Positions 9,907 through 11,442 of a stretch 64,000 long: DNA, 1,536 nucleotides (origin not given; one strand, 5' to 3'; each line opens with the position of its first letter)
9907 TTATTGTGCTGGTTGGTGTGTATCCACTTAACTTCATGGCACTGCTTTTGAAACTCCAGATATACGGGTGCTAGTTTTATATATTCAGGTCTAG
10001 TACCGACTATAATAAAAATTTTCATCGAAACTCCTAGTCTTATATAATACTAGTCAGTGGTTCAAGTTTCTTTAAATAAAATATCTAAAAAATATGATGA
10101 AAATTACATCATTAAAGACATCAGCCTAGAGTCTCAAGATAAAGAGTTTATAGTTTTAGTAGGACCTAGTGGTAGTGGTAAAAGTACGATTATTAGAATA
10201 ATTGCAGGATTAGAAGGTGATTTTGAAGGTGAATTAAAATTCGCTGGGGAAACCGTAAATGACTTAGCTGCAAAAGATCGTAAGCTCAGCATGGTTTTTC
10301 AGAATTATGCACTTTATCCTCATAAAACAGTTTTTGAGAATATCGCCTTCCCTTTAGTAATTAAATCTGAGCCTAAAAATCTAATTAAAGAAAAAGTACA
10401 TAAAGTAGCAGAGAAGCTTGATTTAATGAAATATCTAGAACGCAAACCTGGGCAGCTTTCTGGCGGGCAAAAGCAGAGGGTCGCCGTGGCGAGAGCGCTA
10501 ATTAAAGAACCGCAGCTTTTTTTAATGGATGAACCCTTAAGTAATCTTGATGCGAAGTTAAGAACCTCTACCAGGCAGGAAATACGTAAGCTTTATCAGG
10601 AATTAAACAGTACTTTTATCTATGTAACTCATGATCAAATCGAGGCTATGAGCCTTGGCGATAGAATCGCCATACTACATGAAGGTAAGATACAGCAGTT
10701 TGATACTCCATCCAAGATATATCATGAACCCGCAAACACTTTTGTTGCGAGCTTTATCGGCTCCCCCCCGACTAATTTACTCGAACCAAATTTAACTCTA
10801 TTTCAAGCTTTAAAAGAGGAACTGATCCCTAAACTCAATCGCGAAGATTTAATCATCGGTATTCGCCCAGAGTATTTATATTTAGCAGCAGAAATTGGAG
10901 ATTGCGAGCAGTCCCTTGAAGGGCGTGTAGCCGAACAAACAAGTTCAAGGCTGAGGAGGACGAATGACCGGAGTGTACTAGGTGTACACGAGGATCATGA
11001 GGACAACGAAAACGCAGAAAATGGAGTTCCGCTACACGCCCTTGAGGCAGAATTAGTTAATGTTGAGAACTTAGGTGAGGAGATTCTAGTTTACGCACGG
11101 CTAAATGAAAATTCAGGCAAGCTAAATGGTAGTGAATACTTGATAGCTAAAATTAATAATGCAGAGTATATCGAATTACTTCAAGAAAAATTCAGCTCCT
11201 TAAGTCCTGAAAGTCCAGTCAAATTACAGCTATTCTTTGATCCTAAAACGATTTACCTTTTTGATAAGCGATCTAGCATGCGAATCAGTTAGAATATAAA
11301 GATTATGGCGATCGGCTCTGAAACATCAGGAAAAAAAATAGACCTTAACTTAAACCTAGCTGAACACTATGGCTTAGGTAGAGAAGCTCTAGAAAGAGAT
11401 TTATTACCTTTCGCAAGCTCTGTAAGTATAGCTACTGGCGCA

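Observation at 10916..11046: Full-length copies are exactly 121 bp with 5-bp flanking direct repeats, so an insertion adds 126 nt or 42 codons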

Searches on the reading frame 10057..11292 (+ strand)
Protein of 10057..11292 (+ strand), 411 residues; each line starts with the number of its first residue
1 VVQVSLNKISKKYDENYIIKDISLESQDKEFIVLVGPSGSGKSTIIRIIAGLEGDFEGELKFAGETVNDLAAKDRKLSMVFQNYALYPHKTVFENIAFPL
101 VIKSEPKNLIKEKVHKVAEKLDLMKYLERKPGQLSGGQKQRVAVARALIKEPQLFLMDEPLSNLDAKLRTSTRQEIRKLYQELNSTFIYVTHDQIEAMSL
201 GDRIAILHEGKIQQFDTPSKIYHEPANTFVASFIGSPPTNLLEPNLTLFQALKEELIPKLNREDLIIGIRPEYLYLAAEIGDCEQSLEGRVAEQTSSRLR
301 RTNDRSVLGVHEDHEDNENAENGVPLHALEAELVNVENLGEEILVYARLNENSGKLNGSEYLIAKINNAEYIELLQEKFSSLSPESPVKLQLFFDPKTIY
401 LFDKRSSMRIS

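Call 11: find_encoding_contigs(protein=window:10057-11292:+, flank=2000, max_places=6)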
Protein window:10057-11292:+ (411 aa): no gene with exactly this product is on record in the collection.
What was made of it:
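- Tried and rejected: Exact-protein look-up of the host gene found nothing (call 11).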

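Call 13: find_homologous_proteins(query=window:10057-11292:+)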
Query window:10057-11292:+ (411 aa): 8000 proteins with E <= 0.001 among 8000 candidates; the best 120 are listed.
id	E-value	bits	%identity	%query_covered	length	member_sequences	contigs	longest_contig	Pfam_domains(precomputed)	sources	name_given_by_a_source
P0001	2.1e-263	891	100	100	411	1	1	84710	PF00005.34,PF02463.26,PF13304.13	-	-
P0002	1.5e-260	882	99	100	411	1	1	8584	PF00005.34,PF02463.26,PF13304.13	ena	-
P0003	9.8e-253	856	96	100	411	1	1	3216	PF00005.34,PF02463.26,PF13304.13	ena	-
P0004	2.3e-252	855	96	100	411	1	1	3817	PF00005.34,PF02463.26,PF13304.13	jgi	jgi:multiple sugar transport system ATP-binding protein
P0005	1.7e-251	852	96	100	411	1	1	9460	PF00005.34,PF02463.26,PF13304.13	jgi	jgi:multiple sugar transport system ATP-binding protein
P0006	8.0e-251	850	95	100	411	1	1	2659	PF00005.34,PF02463.26,PF13304.13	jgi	jgi:multiple sugar transport system ATP-binding protein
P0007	2.0e-247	839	94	100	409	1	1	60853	PF00005.34,PF02463.26,PF13304.13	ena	-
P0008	4.7e-247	837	94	100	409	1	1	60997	PF00005.34,PF02463.26,PF13304.13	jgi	jgi:ABC-type sugar transport system ATPase subunit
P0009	5.3e-247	837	94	100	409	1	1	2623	PF00005.34,PF02463.26,PF13304.13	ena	-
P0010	8.0e-247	837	94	100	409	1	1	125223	PF00005.34,PF02463.26,PF13304.13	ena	-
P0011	1.1e-246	836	94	100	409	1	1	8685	PF00005.34,PF02463.26,PF13304.13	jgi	jgi:ABC-type sugar transport system ATPase subunit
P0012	1.4e-246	836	94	100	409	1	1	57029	PF00005.34,PF02463.26,PF13304.13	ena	-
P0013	1.9e-246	835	94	100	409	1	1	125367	PF00005.34,PF02463.26,PF13304.13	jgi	jgi:ABC-type sugar transport system ATPase subunit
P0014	3.5e-246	835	93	100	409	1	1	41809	PF00005.34,PF02463.26,PF13304.13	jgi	jgi:ABC-type sugar transport system ATPase subunit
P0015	5.4e-246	834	94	100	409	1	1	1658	PF00005.34,PF02463.26,PF13304.13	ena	-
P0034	3.2e-234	795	86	100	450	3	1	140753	PF00005.34,PF02463.26,PF13304.13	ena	-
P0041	8.1e-220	748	87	100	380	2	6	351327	PF00005.34,PF02463.26,PF13304.13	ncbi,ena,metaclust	metaclust:\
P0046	3.7e-216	736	86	100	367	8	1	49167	PF00005.34,PF02463.26,PF13304.13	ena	-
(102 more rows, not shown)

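Call 31: find_encoding_contigs(protein=P0046, flank=10000, max_places=2)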
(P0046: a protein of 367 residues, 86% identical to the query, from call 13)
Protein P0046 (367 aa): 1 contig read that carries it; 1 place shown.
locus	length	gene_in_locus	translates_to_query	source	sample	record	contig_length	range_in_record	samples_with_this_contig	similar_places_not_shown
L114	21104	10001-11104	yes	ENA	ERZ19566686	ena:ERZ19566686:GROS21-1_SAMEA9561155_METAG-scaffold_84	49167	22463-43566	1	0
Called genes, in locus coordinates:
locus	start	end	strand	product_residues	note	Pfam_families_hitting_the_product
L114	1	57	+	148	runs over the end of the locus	PF00383:dCMP_cyt_deam_1, PF14437:MafB19-deam, PF14439:Bd3614-deam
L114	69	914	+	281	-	PF01513:NAD_kinase, PF20143:NAD_kinase_C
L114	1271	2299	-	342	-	PF00762:Ferrochelatase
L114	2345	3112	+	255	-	PF00459:Inositol_P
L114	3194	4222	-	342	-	PF00291:PALP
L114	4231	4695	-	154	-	PF14588:YjgF_endoribonc, PF01042:Ribonuc_L-PSP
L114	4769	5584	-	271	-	PF00590:TP_methylase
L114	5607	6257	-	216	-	PF13241:NAD_binding_7, PF14824:Sirohm_synth_M (weak)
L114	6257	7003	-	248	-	PF01507:PAPS_reduct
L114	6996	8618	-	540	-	PF03460:NIR_SIR_ferr, PF01077:NIR_SIR, PF03460:NIR_SIR_ferr, PF01077:NIR_SIR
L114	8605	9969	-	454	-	PF02350:Epimerase_2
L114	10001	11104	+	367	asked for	PF02463:SMC_N, PF00005:ABC_tran, PF13304:AAA_21 (faint)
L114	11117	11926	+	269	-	PF03746:LamB_YcsF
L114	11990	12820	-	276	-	PF00494:SQS_PSY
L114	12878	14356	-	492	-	PF00890:FAD_binding_2 (weak), PF01134:GIDA (faint), PF01266:DAO (weak), PF01593:Amino_oxidase, PF03486:HI0933_like (faint), PF07992:Pyr_redox_2 (weak), PF13450:NAD_binding_8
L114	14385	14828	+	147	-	-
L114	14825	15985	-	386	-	PF04151:PPC (faint)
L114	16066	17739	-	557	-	PF04932:Wzy_C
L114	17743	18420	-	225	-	-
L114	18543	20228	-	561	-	PF00920:ILVD_EDD_N, PF24877:ILV_EDD_C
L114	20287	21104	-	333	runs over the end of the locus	PF01656:CbiA, PF02374:ArsA_ATPase, PF09140:MipZ, PF10609:ParA (faint), PF13614:AAA_31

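Call 32: find_encoding_contigs(protein=P0041, flank=10000, max_places=2)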
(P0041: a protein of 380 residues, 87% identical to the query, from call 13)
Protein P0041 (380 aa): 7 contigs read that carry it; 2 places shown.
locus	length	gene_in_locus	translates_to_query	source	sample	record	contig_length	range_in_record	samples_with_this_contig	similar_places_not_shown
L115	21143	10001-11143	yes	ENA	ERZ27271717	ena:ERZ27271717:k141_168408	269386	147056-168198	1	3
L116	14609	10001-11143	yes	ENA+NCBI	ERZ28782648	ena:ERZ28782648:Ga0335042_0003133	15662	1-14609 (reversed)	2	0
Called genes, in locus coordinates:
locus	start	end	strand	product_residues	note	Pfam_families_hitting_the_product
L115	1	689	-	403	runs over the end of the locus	PF03033:Glyco_transf_28, PF04101:Glyco_tran_28_C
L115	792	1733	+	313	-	PF00487:FA_desaturase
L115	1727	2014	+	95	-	-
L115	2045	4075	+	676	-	PF02518:HATPase_c, PF00204:DNA_gyraseB, PF01751:Toprim, PF00986:DNA_gyraseB_C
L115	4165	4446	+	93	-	-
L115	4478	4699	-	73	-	-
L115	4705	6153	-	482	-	PF00587:tRNA-synt_2b, PF03129:HGTP_anticodon, PF09180:ProRS-C_1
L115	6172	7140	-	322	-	PF04542:Sigma70_r2, PF04539:Sigma70_r3 (weak), PF08281:Sigma70_r4_2 (weak), PF04545:Sigma70_r4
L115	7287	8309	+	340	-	PF08545:ACP_syn_III, PF08541:ACP_syn_III_C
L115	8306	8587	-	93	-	-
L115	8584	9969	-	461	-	PF02350:Epimerase_2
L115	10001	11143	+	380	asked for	PF02463:SMC_N (weak), PF00005:ABC_tran, PF13304:AAA_21 (faint)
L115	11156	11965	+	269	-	PF03746:LamB_YcsF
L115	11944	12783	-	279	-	PF00494:SQS_PSY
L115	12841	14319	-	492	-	PF00890:FAD_binding_2 (weak), PF01134:GIDA (faint), PF01266:DAO (weak), PF01593:Amino_oxidase, PF03486:HI0933_like (faint), PF07992:Pyr_redox_2 (weak), PF13450:NAD_binding_8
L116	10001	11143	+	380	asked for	PF02463:SMC_N (weak), PF00005:ABC_tran, PF13304:AAA_21 (faint)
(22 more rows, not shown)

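Call 33: find_encoding_contigs(protein=P0034, flank=10000, max_places=2)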
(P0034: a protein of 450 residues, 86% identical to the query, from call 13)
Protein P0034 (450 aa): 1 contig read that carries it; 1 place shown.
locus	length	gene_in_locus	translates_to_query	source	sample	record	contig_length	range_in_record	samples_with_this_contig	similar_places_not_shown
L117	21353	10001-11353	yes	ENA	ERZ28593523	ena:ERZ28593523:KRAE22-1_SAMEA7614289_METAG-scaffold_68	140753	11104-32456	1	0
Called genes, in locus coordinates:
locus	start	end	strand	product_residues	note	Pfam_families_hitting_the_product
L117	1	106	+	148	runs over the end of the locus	PF00383:dCMP_cyt_deam_1, PF14437:MafB19-deam, PF14439:Bd3614-deam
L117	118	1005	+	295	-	PF01513:NAD_kinase, PF20143:NAD_kinase_C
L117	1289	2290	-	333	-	PF00762:Ferrochelatase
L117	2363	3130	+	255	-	PF00459:Inositol_P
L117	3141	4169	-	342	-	PF00291:PALP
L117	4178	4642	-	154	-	PF14588:YjgF_endoribonc, PF01042:Ribonuc_L-PSP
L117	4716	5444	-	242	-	PF00590:TP_methylase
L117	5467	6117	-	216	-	PF13241:NAD_binding_7, PF14824:Sirohm_synth_M (weak)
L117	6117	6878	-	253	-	PF01507:PAPS_reduct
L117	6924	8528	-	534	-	PF03460:NIR_SIR_ferr, PF01077:NIR_SIR, PF03460:NIR_SIR_ferr, PF01077:NIR_SIR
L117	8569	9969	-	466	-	PF02350:Epimerase_2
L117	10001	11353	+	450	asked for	PF02463:SMC_N (weak), PF00005:ABC_tran, PF13304:AAA_21 (faint)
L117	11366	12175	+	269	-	PF03746:LamB_YcsF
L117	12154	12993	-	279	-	PF00494:SQS_PSY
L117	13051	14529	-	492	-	PF00890:FAD_binding_2 (faint), PF01134:GIDA (faint), PF01266:DAO (weak), PF01593:Amino_oxidase, PF03486:HI0933_like (faint), PF07992:Pyr_redox_2 (faint), PF13450:NAD_binding_8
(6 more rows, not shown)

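Call 63: predict_structure(alignment_id=A1)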
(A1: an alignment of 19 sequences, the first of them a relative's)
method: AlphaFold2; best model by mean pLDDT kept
length: 411 residues; sequences in the alignment: 19
mean_pLDDT: 45.9   pTM: 0.40
mean pLDDT of the five models: 45.9, 44.2, 42.6, 41.4, 38.2
residues with pLDDT >= 90: 0; 70-90: 84; 50-70: 72; < 50: 255
segments of 3 or more residues with pLDDT < 50: 1-105, 136-141, 143-145, 147-171, 173-177, 179-237, 279-324
pLDDT, mean of each block of 10 residues (from residue 1): 24 26 33 32 29 32 39 35 27 24 44 57 60 48 47 34 40 45 33 26 24 26 24 40 84 67 70 69 26 22 23 25 64 75 76 76 77 68 68 81 59 45
secondary structure, 60 per line:
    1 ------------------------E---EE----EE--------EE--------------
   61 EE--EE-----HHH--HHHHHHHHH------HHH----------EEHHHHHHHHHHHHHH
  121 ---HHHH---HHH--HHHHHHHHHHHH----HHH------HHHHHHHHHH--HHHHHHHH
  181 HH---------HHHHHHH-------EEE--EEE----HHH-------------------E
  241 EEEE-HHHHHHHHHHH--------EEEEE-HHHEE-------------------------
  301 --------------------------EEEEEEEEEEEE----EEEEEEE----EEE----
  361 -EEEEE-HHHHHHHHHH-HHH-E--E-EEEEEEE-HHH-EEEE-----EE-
elements in order: H77-85 H107-120 H124-127 H136-147 H161-170 H173-182 H192-198 E206-208 E211-213 E240-244 H246-256 E265-269 E327-338 E343-349 E354-356 E362-366 H368-377 E388-394 E400-403
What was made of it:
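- The AlphaFold model was poor (call 63).
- Tried and rejected: The AlphaFold2 model of the ABC ATPase was too poor to place the insert (mean pLDDT 46, call 63).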

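Call 64: search_solved_structures(query=window:10057-11289:+, show_alignments=1, max_evalue=1e-30)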
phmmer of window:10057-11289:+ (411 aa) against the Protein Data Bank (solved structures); distinct sequences matched with E-value up to 1e-30: 107 (the best 60 are shown).
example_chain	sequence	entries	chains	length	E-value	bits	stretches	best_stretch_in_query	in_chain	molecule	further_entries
7x0q_A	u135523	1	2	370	9.8e-85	288.3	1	2-244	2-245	ABC transporter related protein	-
2d62_A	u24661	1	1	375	1.3e-82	281.4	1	1-247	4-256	multiple sugar-binding transport ATP-binding protein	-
4tqu_S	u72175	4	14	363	1.4e-82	281.3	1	3-249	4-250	AlgS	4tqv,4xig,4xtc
7cad_C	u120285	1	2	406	1.4e-82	281.2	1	2-275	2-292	ABC transporter, ATP-binding protein SugC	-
8ja7_C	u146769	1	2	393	1.5e-82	281.2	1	1-280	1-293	Trehalose import ATP-binding protein SugC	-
7cae_C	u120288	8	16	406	3.6e-82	279.9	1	2-275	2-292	ABC transporter, ATP-binding protein SugC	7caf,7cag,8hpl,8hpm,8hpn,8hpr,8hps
1g29_1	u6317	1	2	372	5.7e-81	275.9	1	4-247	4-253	MALTOSE TRANSPORT PROTEIN MALK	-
6yir_A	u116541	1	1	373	4e-80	273.1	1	2-247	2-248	Oligosaccharides import ATP-binding protein MsmX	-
1v43_A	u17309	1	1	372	8.9e-80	272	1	1-246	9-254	sugar-binding transport ATP-binding protein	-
1vci_A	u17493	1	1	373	9e-80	272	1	1-246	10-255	sugar-binding transport ATP-binding protein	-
2yyz_A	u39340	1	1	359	5e-77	262.9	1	10-279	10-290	Sugar ABC transporter, ATP-binding protein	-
2it1_A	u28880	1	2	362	2.4e-76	260.7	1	1-246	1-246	362aa long hypothetical maltose/maltodextrin transport ATP-binding protein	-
1q1b_A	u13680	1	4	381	2e-75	257.7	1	1-270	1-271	Maltose/maltodextrin transport ATP-binding protein malK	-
1q12_A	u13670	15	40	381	2e-75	257.7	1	1-270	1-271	Maltose/maltodextrin transport ATP-binding protein malK | Maltose/maltodextrin import ATP-binding protein malK | Fused maltose transport subunit, ATP-binding co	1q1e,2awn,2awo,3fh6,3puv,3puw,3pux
9bcr_C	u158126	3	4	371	3.9e-75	256.7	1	4-270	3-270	Maltose/maltodextrin import ATP-binding protein MalK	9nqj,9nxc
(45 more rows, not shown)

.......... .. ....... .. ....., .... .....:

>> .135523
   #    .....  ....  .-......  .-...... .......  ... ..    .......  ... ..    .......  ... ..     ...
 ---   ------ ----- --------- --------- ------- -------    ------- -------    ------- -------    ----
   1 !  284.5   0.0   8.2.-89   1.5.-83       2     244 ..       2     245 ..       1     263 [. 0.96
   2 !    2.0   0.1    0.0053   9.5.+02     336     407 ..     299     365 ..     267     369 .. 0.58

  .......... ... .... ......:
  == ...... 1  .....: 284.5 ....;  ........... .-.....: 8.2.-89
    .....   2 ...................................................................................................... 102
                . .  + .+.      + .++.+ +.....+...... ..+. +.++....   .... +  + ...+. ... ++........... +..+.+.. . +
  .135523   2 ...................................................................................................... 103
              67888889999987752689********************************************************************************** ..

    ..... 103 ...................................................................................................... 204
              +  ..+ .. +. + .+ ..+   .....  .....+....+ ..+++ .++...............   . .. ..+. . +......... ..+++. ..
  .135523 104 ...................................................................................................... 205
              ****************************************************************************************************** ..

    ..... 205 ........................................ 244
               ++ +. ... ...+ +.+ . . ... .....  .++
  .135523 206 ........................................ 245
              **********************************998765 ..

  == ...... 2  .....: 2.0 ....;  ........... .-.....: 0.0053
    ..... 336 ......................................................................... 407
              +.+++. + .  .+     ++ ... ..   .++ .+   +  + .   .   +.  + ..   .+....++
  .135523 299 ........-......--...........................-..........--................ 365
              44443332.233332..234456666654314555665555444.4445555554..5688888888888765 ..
